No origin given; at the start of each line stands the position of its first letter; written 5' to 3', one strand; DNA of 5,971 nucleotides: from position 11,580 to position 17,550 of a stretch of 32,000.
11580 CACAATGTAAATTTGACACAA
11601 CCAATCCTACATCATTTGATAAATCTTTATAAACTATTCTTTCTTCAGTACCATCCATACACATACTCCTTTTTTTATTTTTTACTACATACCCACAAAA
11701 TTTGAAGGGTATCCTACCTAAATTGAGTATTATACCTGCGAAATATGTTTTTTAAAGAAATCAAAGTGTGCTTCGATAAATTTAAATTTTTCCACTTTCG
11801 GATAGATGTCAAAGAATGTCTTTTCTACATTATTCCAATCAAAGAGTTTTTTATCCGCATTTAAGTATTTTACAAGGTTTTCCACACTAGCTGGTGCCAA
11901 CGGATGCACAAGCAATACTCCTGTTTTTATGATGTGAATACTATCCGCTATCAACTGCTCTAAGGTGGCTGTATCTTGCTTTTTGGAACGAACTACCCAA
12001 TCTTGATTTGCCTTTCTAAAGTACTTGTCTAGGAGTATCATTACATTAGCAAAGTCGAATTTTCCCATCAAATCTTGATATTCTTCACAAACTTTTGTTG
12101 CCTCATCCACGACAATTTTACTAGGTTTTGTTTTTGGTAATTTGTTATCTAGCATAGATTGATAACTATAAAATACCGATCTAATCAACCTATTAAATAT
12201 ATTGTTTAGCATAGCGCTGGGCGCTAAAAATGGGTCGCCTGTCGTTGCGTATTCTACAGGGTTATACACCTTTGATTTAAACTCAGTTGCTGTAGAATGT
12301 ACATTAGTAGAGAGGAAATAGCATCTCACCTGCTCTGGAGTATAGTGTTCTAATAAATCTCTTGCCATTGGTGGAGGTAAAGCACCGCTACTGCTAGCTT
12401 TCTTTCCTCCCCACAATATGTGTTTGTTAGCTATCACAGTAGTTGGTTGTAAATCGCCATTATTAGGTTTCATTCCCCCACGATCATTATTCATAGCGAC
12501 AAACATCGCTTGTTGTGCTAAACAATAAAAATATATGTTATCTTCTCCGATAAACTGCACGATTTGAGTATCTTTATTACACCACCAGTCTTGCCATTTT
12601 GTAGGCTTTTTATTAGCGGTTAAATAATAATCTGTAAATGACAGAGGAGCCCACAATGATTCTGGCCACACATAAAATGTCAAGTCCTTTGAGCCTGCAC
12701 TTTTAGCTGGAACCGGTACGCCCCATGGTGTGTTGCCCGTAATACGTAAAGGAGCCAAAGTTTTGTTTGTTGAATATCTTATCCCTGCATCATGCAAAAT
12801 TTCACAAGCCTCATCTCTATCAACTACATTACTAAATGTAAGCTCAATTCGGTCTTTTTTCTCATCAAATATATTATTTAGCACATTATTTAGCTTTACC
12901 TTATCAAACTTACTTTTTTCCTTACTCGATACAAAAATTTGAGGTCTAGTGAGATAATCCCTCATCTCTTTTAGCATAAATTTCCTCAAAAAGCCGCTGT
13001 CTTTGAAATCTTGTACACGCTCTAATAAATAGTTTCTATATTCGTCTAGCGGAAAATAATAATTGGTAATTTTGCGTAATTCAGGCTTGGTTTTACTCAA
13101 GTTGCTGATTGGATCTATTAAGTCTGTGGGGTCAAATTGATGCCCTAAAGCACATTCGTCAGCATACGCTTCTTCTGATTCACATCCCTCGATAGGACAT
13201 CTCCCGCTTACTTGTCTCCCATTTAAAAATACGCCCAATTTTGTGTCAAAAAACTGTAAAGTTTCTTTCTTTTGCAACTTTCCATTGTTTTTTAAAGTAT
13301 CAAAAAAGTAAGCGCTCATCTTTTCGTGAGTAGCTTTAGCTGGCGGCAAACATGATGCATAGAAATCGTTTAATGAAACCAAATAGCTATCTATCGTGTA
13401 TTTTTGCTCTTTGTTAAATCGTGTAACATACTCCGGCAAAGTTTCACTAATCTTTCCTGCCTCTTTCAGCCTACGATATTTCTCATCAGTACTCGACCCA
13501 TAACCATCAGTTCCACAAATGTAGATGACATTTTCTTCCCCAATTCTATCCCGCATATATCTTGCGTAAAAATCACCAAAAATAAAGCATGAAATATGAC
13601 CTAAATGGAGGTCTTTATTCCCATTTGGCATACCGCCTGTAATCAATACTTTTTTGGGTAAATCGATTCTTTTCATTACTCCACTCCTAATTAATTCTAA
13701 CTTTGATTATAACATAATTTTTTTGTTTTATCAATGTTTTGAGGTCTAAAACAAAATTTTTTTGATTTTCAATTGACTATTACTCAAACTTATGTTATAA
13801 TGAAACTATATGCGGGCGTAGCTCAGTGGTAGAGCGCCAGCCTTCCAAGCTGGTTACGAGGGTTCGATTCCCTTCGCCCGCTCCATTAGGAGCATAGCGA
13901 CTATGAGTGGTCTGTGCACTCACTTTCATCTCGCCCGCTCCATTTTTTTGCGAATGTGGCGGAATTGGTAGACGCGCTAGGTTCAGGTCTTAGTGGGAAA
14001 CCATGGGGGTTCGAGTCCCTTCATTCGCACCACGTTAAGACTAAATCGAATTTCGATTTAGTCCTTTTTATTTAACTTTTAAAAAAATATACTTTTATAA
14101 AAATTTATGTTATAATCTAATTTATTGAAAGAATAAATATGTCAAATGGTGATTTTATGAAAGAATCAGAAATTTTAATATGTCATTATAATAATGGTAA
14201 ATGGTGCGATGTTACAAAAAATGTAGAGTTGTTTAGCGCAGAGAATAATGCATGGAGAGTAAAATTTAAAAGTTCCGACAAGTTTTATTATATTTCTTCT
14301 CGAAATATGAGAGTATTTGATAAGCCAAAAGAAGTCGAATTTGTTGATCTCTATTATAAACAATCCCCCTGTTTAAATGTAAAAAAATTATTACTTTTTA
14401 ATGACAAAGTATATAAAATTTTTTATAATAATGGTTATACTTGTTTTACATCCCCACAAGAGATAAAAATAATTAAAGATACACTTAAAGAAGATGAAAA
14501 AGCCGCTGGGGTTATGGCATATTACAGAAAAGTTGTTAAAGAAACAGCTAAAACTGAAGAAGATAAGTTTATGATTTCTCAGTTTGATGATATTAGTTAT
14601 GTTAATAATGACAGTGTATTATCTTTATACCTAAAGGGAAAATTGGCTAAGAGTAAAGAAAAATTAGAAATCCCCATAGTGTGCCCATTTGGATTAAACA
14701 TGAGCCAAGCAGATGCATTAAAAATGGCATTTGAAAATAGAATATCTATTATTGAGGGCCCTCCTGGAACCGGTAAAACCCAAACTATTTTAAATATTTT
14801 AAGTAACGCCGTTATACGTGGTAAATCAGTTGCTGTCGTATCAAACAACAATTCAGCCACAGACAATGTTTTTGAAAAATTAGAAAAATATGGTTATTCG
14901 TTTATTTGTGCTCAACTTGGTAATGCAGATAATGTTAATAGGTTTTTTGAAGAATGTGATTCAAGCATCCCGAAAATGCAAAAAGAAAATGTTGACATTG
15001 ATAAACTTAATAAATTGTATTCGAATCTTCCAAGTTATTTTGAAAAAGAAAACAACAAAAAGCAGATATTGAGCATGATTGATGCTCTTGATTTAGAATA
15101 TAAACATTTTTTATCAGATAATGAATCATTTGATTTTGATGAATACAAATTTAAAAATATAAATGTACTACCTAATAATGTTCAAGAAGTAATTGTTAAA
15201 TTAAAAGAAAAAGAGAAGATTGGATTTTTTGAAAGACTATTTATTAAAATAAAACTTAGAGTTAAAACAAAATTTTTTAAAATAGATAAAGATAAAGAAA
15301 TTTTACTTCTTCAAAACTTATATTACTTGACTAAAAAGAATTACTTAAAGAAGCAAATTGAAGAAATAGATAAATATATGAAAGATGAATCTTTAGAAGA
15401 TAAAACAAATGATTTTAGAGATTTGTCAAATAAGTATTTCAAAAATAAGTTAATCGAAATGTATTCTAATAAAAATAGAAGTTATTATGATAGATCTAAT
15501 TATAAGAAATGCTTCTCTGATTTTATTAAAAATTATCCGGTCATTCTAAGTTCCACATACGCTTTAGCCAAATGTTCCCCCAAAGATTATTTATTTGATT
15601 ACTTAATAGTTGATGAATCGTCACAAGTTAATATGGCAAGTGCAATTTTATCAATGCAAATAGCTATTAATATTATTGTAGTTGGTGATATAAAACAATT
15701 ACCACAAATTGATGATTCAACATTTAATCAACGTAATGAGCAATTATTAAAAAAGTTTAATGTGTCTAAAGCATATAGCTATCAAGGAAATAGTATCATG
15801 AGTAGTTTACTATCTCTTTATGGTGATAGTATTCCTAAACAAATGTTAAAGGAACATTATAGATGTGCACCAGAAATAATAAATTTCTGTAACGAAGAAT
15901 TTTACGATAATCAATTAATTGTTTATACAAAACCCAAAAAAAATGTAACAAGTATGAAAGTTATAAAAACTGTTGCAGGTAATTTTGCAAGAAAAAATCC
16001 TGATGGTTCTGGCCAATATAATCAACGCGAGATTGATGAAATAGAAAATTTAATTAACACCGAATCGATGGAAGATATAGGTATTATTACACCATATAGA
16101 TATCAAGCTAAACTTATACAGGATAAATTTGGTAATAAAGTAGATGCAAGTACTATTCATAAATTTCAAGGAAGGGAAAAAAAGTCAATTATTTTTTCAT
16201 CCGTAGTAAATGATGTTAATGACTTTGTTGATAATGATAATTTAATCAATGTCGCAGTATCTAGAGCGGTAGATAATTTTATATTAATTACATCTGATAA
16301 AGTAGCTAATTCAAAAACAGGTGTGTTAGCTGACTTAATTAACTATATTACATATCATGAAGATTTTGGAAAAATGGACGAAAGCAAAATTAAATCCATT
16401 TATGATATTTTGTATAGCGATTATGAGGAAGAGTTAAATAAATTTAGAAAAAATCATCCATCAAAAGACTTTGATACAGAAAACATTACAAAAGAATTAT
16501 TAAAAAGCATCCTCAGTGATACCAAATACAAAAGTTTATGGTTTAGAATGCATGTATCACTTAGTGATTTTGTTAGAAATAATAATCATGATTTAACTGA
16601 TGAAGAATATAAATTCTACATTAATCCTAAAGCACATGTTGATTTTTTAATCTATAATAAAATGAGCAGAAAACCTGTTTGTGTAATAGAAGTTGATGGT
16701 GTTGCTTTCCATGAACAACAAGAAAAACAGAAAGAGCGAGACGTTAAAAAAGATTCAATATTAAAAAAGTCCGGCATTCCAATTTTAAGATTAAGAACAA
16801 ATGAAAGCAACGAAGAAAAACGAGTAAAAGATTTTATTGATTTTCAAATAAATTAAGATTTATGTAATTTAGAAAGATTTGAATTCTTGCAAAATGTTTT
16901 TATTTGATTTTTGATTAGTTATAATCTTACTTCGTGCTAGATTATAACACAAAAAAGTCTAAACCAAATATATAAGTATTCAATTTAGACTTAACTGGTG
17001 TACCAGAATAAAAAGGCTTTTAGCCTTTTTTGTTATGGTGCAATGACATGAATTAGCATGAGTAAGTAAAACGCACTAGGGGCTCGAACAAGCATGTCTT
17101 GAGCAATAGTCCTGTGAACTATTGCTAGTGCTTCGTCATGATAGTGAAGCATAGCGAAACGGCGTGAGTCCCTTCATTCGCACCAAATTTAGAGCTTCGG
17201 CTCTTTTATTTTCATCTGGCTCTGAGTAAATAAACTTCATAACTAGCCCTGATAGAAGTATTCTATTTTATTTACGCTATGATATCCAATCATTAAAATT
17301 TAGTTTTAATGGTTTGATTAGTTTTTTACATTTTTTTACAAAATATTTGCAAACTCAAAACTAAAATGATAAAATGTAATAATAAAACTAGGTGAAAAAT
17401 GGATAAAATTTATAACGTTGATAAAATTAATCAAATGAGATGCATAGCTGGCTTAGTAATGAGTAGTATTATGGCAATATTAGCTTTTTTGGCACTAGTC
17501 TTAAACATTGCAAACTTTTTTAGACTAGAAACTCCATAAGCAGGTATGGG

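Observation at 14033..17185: tRNA-Leu-bounded 3.1-kb islet whose only cargo is an SF1 helicase fused to a Vsr/DUF2726-type nuclease (candidate single-gene defence module)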

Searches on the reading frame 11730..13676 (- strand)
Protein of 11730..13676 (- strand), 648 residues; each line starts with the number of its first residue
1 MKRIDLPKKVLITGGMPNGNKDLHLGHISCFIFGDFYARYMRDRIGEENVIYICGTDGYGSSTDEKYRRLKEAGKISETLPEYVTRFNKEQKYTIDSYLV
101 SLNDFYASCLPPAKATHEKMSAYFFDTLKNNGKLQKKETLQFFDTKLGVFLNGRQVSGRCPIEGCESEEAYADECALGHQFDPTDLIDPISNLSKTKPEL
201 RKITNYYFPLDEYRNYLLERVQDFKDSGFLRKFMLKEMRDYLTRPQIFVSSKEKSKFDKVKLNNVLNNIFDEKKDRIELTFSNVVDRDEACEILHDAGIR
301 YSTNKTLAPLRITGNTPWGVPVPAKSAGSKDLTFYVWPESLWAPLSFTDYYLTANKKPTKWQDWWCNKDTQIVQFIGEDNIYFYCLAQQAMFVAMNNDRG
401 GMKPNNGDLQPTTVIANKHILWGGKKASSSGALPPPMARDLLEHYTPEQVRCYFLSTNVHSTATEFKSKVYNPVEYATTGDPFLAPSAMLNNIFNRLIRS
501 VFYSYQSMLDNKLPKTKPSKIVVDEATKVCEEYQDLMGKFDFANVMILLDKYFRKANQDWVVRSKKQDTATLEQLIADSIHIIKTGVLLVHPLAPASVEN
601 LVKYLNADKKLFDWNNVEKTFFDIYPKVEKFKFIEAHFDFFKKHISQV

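Call 13: search_protein_families(library=ncbifam, proteins=[window:11730-13676:-], max_evalue=0.00001)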
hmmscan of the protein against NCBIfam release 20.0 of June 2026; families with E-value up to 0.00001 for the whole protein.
window:11730-13676:- (648 aa): 8 families
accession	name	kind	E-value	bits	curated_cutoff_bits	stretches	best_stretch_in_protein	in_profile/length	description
NF001100.0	PRK00133.1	equivalog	2e-69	234.8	587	2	8-242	5-223/676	methionine--tRNA ligase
TIGR00398.1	metG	equivalog_domain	6.7e-57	193.4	336.35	2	11-239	2-217/530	methionine--tRNA ligase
NF008900.0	PRK12267.1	equivalog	1.1e-20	73.8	598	2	306-619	200-490/648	methionine--tRNA ligase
NF008863.0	PRK11893.2-5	equivalog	5.2e-15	55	551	1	7-221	4-207/531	methionine--tRNA ligase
NF008859.0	PRK11893.2-1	equivalog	4e-11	42.5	553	1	10-233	4-215/498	methionine--tRNA ligase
NF008861.0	PRK11893.2-3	equivalog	1.1e-08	34.2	633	1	10-192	7-180/496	methionine--tRNA ligase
NF008957.0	PRK12300.1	subfamily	8e-08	30.7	677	0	8-54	32-76/946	leucine--tRNA ligase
NF004349.1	PRK05729.1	equivalog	1.1e-07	30.5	704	0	460-617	560-687/860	valine--tRNA ligase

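Call 15: find_encoding_contigs(protein=window:11730-13676:-, flank=7000, max_places=10)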
Protein window:11730-13676:- (648 aa): 13 contigs read that carry it; 8 places shown.
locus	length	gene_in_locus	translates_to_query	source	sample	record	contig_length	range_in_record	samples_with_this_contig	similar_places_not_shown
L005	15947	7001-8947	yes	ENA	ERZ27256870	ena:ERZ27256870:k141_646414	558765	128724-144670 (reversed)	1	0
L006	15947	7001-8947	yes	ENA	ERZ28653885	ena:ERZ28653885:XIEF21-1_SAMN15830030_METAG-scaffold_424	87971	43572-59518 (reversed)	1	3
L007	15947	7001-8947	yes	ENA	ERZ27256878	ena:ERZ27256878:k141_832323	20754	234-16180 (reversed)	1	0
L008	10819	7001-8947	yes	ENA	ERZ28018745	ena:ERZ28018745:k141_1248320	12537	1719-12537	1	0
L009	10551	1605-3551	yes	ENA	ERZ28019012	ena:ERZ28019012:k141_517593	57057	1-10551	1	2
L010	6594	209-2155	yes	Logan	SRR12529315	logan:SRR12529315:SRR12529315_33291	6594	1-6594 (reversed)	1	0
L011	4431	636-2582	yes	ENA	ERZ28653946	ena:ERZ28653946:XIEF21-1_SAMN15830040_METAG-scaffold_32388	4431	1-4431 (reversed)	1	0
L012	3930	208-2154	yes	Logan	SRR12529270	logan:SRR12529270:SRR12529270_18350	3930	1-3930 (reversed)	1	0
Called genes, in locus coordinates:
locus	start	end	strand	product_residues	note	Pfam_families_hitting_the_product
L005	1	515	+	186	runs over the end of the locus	-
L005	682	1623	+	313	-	-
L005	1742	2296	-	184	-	-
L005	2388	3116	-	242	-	-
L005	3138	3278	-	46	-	-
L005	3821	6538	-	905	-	PF01443:Viral_helicase1 (faint), PF13086:AAA_11, PF13245:AAA_19 (weak), PF13604:AAA_30 (weak), PF13087:AAA_12, PF10881:DUF2726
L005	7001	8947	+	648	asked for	PF09334:tRNA-synt_1g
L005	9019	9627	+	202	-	-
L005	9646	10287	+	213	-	PF13489:Methyltransf_23, PF05401:NodS (weak), PF08241:Methyltransf_11, PF08242:Methyltransf_12, PF13649:Methyltransf_25 (weak)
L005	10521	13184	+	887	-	PF00005:ABC_tran, PF02687:FtsX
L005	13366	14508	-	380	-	PF13679:Methyltransf_32, PF05206:TRM13 (faint), PF13847:Methyltransf_31, PF13649:Methyltransf_25 (weak)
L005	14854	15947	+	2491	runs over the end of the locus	PF02368:Big_2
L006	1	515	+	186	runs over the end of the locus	-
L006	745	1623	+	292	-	-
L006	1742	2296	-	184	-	-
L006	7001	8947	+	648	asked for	PF09334:tRNA-synt_1g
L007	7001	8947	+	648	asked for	PF09334:tRNA-synt_1g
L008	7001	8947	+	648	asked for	PF09334:tRNA-synt_1g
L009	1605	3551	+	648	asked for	PF09334:tRNA-synt_1g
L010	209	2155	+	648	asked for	PF09334:tRNA-synt_1g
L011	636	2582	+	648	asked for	PF09334:tRNA-synt_1g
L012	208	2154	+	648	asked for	PF09334:tRNA-synt_1g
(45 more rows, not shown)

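Call 36: find_related_loci(query=window:11730-13673:-, collection=genome_contigs, flank=8000)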
Query window:11730-13673:- (647 aa) in genome_contigs; peptide patterns used: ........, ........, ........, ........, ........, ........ (x = any residue, [..] = any of these).
41 stretches matched a pattern; 1 encode a relative of the query (tblastn E <= 1e-3); 1 distinct loci.
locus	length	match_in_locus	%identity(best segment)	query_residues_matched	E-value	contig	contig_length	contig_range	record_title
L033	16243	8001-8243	28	553-633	7e-5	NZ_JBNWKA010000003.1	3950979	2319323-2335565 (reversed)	Clostridium sp. B9 contig_1, whole genome shotgun sequence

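Call 38: find_homologous_proteins(query=window:11730-13673:-, max_evalue=1e-50)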
Query window:11730-13673:- (647 aa): 5018 proteins with E <= 1e-50 among 8000 candidates; the best 120 are listed.
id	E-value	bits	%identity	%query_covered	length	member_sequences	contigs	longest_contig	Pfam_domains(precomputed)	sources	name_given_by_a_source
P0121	0.0e+0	1516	100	100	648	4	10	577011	PF09334.18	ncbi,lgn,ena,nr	ncbi:MAG: class I tRNA ligase family protein [Clostridia bacterium]|nr:class I tRNA ligase family pr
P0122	0.0e+0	1117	74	100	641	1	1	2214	PF09334.18,PF08264.20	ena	-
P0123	0.0e+0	1107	74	100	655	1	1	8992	PF09334.18,PF08264.20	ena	-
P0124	3.0e-263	893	58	100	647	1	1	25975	PF09334.18,PF00133.29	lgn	-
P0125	1.2e-262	891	60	99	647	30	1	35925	PF09334.18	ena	-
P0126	7.2e-261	886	58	100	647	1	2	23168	PF09334.18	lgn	-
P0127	1.1e-259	882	58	99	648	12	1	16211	PF09334.18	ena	-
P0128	3.2e-259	880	60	99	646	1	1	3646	PF09334.18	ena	-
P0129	5.1e-259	879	60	99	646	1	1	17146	PF09334.18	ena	-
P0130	1.7e-258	878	59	99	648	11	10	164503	PF09334.18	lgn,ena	-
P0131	2.0e-258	877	59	99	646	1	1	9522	PF09334.18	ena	-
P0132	2.1e-258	877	59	99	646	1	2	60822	PF09334.18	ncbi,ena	-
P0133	2.5e-258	877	59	99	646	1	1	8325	PF09334.18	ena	-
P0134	6.2e-258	876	59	99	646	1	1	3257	PF09334.18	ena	-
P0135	6.2e-258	876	58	100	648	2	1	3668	PF09334.18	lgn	-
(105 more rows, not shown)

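Call 39: find_encoding_contigs(protein=P0123, flank=8000, max_places=2)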
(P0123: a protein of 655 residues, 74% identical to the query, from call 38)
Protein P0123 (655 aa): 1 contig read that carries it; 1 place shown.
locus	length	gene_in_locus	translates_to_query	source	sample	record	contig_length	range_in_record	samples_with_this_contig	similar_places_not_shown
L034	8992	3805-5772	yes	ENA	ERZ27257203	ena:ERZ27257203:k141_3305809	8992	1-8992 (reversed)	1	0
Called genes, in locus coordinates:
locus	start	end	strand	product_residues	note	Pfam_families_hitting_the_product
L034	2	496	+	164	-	?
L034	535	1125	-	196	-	PF13302:Acetyltransf_3, PF00583:Acetyltransf_1 (weak)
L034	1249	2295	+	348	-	-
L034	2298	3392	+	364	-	PF02655:ATP-grasp_3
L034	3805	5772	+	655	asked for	PF09334:tRNA-synt_1g, PF08264:Anticodon_1 (weak)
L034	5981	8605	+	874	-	PF00005:ABC_tran, PF02463:SMC_N (faint), PF13304:AAA_21 (faint), PF02687:FtsX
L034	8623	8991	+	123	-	?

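Call 40: find_encoding_contigs(protein=P0130, flank=8000, max_places=3)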
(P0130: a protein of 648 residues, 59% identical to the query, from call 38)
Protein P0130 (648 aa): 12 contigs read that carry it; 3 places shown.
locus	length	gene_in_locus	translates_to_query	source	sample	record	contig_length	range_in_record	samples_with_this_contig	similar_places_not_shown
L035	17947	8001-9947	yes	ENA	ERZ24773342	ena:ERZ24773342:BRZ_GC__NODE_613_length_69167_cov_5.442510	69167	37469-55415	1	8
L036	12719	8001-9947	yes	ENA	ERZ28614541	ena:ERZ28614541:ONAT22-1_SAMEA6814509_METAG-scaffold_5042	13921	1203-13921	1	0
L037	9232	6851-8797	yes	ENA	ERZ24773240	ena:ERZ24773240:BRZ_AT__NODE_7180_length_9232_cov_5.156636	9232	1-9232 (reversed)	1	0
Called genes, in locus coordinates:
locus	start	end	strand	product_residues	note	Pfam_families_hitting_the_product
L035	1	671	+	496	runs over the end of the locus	PF00089:Trypsin, PF13365:Trypsin_2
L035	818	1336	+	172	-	-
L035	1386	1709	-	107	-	-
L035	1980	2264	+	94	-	PF13276:HTH_21 (faint)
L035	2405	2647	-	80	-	-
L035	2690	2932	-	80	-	PF13443:HTH_26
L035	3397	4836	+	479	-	-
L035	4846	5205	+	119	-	PF07892:DUF1667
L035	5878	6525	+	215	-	-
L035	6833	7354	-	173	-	PF06908:YpsA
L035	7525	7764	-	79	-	PF04070:DUF378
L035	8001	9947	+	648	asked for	PF09334:tRNA-synt_1g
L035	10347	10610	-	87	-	PF07873:YabP (weak)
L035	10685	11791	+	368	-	PF06898:YqfD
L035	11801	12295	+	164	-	PF02130:YbeY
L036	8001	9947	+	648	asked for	PF09334:tRNA-synt_1g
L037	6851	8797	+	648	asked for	PF09334:tRNA-synt_1g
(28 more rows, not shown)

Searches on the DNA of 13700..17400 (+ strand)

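Call 46: search_rna_families(source=window, start=13700, end=17400, threshold=evalue, max_evalue=1)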
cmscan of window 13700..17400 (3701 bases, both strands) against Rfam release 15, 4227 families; matches with E-value up to 1: 5.
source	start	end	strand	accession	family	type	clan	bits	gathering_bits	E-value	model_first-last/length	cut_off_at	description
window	13812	13882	+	RF00005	tRNA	Gene; tRNA;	CL00001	76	29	4.1e-16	1-71/71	no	tRNA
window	13950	14029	+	RF00005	tRNA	Gene; tRNA;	CL00001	51.3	29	2.5e-09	1-71/71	no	tRNA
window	13812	13883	-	RF04354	Plastid-ycf2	Cis-reg;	-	26.8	65.7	0.016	1-75/75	no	Plastid-ycf2 5UTR RNA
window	14576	14714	+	RF01963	RMST_2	Gene; lncRNA;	-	21.9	45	0.85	1-135/135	no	Rhabdomyosarcoma 2 associated transcript conserved region 2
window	17199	17248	-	RF00285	snoZ6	Gene; snRNA; snoRNA; CD-box;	-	19.1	35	0.63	1-91/91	no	Z6 small nucleolar RNA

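Call 88: search_dna_similar(query=window:16857-17185:+, collection=phages, mode=distant, max_evalue=0.01)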
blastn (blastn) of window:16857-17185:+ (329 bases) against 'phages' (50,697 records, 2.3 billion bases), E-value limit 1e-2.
No match.

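Call 89: search_dna_similar(query=window:16857-17185:+, collection=plasmids, mode=distant, max_evalue=0.01)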
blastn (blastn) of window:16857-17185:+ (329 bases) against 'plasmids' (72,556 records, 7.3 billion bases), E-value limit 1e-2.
No match.
